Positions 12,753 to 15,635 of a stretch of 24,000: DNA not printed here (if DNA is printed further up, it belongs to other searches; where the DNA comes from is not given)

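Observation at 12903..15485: RloC/PrrC-like split ABC ATPase with a central CxxC zinc hook, directly beside the recombinase end of a mobile element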

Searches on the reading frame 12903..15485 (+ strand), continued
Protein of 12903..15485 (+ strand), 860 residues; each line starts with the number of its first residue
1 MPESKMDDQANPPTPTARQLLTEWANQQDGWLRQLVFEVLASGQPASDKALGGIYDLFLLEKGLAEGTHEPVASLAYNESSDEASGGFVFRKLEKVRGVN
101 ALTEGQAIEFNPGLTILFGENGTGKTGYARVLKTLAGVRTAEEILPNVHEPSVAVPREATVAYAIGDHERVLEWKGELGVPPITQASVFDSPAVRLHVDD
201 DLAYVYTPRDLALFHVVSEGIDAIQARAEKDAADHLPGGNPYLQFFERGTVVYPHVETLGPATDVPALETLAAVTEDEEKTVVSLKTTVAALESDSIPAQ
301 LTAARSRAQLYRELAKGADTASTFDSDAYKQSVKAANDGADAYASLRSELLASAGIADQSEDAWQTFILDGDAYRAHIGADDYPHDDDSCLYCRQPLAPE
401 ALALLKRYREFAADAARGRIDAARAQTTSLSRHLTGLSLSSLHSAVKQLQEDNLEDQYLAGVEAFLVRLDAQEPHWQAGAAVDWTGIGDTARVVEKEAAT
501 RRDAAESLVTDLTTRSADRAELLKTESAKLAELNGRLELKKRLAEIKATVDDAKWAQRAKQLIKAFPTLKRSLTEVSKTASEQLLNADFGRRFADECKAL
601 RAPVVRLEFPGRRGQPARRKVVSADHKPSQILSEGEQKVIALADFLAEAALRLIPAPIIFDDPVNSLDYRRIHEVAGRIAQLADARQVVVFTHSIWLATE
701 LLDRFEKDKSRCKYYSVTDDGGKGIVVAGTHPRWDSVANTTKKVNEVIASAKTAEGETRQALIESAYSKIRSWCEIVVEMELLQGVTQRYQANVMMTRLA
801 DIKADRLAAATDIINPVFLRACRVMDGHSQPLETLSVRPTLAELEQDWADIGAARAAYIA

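Call 75: search_protein_families(library=padloc, proteins=[P0225, L037:5968-8547:+, L053:5929-8550:+, P0249, P0265, P0230, P0253], max_evalue=0.01)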
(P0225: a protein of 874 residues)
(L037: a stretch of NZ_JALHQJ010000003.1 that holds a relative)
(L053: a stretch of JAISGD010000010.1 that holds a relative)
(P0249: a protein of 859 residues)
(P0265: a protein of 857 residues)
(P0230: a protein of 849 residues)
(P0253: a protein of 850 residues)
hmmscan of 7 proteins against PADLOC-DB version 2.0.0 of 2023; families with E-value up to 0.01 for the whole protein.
P0225 (874 aa): 19 families
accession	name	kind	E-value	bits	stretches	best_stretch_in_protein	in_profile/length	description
PDLC04891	PDC-S06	-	1e-137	458.9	1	4-866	3-854/858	-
PDLC04888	PDC-S06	-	3e-136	453.7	1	2-862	9-846/851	-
PDLC04893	PDC-S06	-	3.3e-105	351.3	1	1-862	1-853/862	-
PDLC04892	PDC-S06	-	7.2e-104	346.8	1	2-844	3-826/843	-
PDLC04895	PDC-S06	-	1e-24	85.1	1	295-746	195-672/784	-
PDLC04890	PDC-S06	-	1.9e-14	51.2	1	381-741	249-614/732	-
PDLC04898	PDC-S06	-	1.4e-13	48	1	325-709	228-614/752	-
PDLC04886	PDC-S06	-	2.6e-13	47.7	2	289-725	180-598/727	-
PDLC04897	PDC-S06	-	1.7e-11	41.4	1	378-724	241-605/727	-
PDLC04135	mad3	-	2.2e-07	28.8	1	92-139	4-50/374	mads_3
PDLC00290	PtuA1|PtuA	-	8.5e-07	26.7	1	106-171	18-83/414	AAA ATPase domain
PDLC02980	AriA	-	1.9e-06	26.1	1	531-706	121-303/304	-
PDLC04213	HEC-02A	-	5.6e-06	24.1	1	639-730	209-299/337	-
PDLC02335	AbiLi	-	1e-05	22.8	1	95-714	55-244/326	AbiLi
PDLC04175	HEC-01A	-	1.2e-05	22.6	0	106-132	21-46/363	-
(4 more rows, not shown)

L037:5968-8547:+ (859 aa): 16 families
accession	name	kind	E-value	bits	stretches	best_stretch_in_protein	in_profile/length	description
PDLC04891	PDC-S06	-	1e-124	415.8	1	10-855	5-855/858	-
PDLC04893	PDC-S06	-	1.2e-103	346.2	1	8-854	4-857/862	-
PDLC04888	PDC-S06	-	4.1e-96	321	1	14-853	17-849/851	-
PDLC04892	PDC-S06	-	2.5e-87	292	1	12-841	9-831/843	-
PDLC04895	PDC-S06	-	3.8e-16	56.7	2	453-708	378-647/784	-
PDLC04135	mad3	-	9.2e-14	49.7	1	87-696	7-329/374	mads_3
PDLC04897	PDC-S06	-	2.7e-10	37.5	1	245-712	95-594/727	-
PDLC04886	PDC-S06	-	1.6e-07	28.6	2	243-704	95-586/727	-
PDLC00290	PtuA1|PtuA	-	1.1e-06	26.3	1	97-152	17-72/414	AAA ATPase domain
PDLC03863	LmuB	-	1.5e-06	25.2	1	95-124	16-45/610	-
PDLC04146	HEC-02B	-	2.1e-06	25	0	94-126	13-45/344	-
PDLC02980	AriA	-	4.8e-06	24.7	1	488-694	69-303/304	-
PDLC04898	PDC-S06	-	1.2e-05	21.9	1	258-698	176-615/752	-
PDLC02335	AbiLi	-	4.8e-05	20.6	1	86-228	54-171/326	AbiLi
PDLC04140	mad8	-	0.00018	19.1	1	96-326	19-133/314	mads_8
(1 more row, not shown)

L053:5929-8550:+ (873 aa): 13 families
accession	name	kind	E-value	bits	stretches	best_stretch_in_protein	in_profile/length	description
PDLC04891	PDC-S06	-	2.6e-113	378.1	1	20-867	5-854/858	-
PDLC04893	PDC-S06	-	1.3e-96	322.9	1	19-813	5-803/862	-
PDLC04888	PDC-S06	-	1.6e-82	276.1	1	25-864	18-847/851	-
PDLC04892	PDC-S06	-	4.2e-76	254.9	1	23-708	10-682/843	-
PDLC04135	mad3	-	6.2e-12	43.7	1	98-704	8-327/374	mads_3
PDLC04895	PDC-S06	-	1.8e-11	41.3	1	105-723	18-649/784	-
PDLC04886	PDC-S06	-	2.2e-10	38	2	389-713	246-585/727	-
PDLC04898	PDC-S06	-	3.5e-08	30.2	1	96-705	13-612/752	-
PDLC02980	AriA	-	3.7e-07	28.4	1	531-700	126-299/304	-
PDLC02732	PbeC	-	8.6e-05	19.3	1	597-700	518-620/625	PbeC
PDLC04140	mad8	-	0.00014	19.5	1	105-431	18-189/314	mads_8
PDLC00263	LmuB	-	0.0013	16.7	1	105-177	17-91/204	AAA ATPase domain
PDLC02335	AbiLi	-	0.0027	14.8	0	96-702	54-239/326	AbiLi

P0249 (859 aa): 38 families (the best 25 are shown)
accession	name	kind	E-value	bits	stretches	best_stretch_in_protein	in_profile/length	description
PDLC04888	PDC-S06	-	9.5e-122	405.8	1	1-857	1-846/851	-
PDLC04891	PDC-S06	-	3e-110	368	1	80-854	72-847/858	-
PDLC04893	PDC-S06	-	1.2e-104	349.5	1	24-854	15-850/862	-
PDLC04892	PDC-S06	-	1.7e-100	335.6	1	11-830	4-815/843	-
PDLC04895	PDC-S06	-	2e-13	47.8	2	622-689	556-628/784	-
PDLC04135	mad3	-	1.6e-12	45.7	1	92-694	8-327/374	mads_3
PDLC04898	PDC-S06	-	7.3e-12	42.4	1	381-698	283-615/752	-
PDLC03859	LmuB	-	1.1e-09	36.1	2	261-701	208-596/611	-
PDLC02980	AriA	-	1.2e-09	36.6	2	571-690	147-299/304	-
PDLC04889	PDC-S06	-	1.2e-09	35.2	1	618-696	408-488/693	-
PDLC04886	PDC-S06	-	1.8e-09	35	1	374-534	245-406/727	-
PDLC04890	PDC-S06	-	2.9e-09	34.1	1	379-743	252-622/732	-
PDLC04887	PDC-S06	-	2.9e-07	27.4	1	628-710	547-633/790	-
PDLC00290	PtuA1|PtuA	-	1.8e-06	25.6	1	102-137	18-53/414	AAA ATPase domain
PDLC03860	LmuB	-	2.9e-06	24.1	1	97-142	16-63/565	-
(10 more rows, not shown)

P0265 (857 aa): 25 families
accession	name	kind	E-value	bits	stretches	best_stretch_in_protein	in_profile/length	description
PDLC04891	PDC-S06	-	6e-114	380.2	1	13-852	7-848/858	-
PDLC04888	PDC-S06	-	4.2e-113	377.2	1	9-853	11-845/851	-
PDLC04893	PDC-S06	-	1.2e-100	336.3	1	21-852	15-851/862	-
PDLC04892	PDC-S06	-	1e-95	319.8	1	6-694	2-680/843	-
PDLC04895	PDC-S06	-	3.2e-18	63.6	3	620-687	556-628/784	-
PDLC03859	LmuB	-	3.1e-16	57.7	2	266-696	219-593/611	-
PDLC04887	PDC-S06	-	3.1e-15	53.8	2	380-715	294-642/790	-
PDLC04135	mad3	-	1.1e-14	52.8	2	474-692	127-327/374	mads_3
PDLC04894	PDC-S06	-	2e-12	44.5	2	375-713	262-595/740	-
PDLC04898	PDC-S06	-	2.7e-12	43.8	1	379-695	283-614/752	-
PDLC02980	AriA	-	2e-10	39.1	2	107-166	1-60/304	-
PDLC02979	AriA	-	1.2e-08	33.2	1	94-529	12-275/373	-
PDLC04886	PDC-S06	-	5.4e-08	30.1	2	288-702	179-586/727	-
PDLC04177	HEC-01A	-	8e-07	26.4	0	649-699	297-347/393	-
PDLC04896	PDC-S06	-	8.6e-06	22.6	2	83-137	5-60/732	-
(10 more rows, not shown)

P0230 (849 aa): 21 families
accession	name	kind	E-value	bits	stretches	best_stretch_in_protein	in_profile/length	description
PDLC04888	PDC-S06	-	2.5e-266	884.1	1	3-847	4-849/851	-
PDLC04891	PDC-S06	-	1.4e-113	379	1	11-842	4-848/858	-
PDLC04892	PDC-S06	-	5.3e-113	377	1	7-843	2-839/843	-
PDLC04893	PDC-S06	-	2.2e-100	335.4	1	11-786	5-795/862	-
PDLC04135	mad3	-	8e-12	43.4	1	81-680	6-323/374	mads_3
PDLC04886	PDC-S06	-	2.4e-11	41.2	1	366-694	252-586/727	-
PDLC04895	PDC-S06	-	7.8e-11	39.2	1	395-679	344-628/784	-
PDLC03859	LmuB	-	2.7e-10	38.1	1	266-680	247-585/611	-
PDLC04894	PDC-S06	-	3.4e-10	37.1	1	99-680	29-570/740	-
PDLC02360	PrrC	-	4e-10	37.3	1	641-711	171-238/372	PrrC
PDLC04896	PDC-S06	-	4.2e-09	33.6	1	472-689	361-574/732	-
PDLC04213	HEC-02A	-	9.9e-09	33.2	1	599-711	191-299/337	-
PDLC04146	HEC-02B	-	5.9e-08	30.1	1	616-711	215-310/344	-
PDLC04890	PDC-S06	-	1e-06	25.7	1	369-687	248-580/732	-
PDLC02335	AbiLi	-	4.5e-06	23.9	1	532-695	154-250/326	AbiLi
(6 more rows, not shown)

P0253 (850 aa): 20 families
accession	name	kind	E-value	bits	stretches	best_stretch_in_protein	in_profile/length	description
PDLC04888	PDC-S06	-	0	1018.3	1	1-849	1-849/851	-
PDLC04891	PDC-S06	-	2.7e-115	384.7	1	16-848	8-852/858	-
PDLC04893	PDC-S06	-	1.2e-98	329.6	1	22-849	16-856/862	-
PDLC04892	PDC-S06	-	3.9e-98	327.8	1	12-782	6-776/843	-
PDLC04895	PDC-S06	-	4.4e-15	53.2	2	618-695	557-639/784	-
PDLC04896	PDC-S06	-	4.4e-11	40.1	1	379-695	263-575/732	-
PDLC04898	PDC-S06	-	3e-10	37.1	1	303-694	203-616/752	-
PDLC04146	HEC-02B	-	4.5e-10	37.1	2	625-720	219-312/344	-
PDLC04135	mad3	-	8.4e-10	36.7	2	495-686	139-324/374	mads_3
PDLC02980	AriA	-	6.2e-09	34.2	1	618-690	233-304/304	-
PDLC04886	PDC-S06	-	9.7e-09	32.6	2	374-719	248-602/727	-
PDLC04894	PDC-S06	-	4.7e-07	26.7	1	106-134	30-58/740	-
PDLC00290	PtuA1|PtuA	-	5.2e-05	20.8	1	97-192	16-108/414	AAA ATPase domain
PDLC02335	AbiLi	-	8.4e-05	19.8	1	88-129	55-98/326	AbiLi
PDLC00271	PtuA1|PtuA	-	0.00028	18.6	1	79-134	2-50/421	AAA ATPase domain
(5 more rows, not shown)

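Call 91: find_encoding_contigs(protein=P0267, flank=10000, max_places=3)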
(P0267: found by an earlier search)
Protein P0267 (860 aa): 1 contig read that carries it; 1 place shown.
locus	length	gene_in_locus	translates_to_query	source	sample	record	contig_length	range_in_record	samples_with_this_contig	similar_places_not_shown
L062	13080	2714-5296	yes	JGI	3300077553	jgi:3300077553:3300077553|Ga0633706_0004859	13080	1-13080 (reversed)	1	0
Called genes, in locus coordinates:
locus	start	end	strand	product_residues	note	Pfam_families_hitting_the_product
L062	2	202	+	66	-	?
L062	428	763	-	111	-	-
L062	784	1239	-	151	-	PF01850:PIN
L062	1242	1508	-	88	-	-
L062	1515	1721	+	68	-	-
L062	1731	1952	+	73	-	-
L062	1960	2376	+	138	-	PF01850:PIN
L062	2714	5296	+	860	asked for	PF13304:AAA_21 (faint), PF02463:SMC_N (weak), PF13166:AAA_13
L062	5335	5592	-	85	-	-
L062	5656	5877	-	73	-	PF07927:HicA_toxin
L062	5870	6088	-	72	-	PF24113:DUF7387 (weak)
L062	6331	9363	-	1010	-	PF01048:PNP_UDP_1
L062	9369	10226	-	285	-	PF02016:Peptidase_S66, PF17676:Peptidase_S66C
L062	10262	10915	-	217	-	PF27704:GuanidinoAc_N-MeTrfase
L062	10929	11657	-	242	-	PF08892:YqcI_YcgG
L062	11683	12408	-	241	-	PF03575:Peptidase_S51, PF07685:GATase_3 (weak)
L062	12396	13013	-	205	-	-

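Call 94: search_solved_structures(query=L054:1255-2409:+, max_evalue=0.001)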
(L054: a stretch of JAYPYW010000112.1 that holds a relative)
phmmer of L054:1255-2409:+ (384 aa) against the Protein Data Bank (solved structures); distinct sequences matched with E-value up to 0.001: 4.
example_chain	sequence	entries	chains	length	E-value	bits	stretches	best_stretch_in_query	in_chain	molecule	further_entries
1yf2_A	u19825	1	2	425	2.3e-10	43.4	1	193-372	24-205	Type I restriction-modification enzyme, S subunit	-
5ybb_D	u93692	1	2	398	5.4e-05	25.7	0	30-180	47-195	Restriction endonuclease S subunits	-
3okg_A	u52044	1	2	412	6.1e-05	25.5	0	30-180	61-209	Restriction endonuclease S subunits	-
7vru_C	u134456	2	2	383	0.00015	24.3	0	41-183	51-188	Site-specific DNA recognition subunit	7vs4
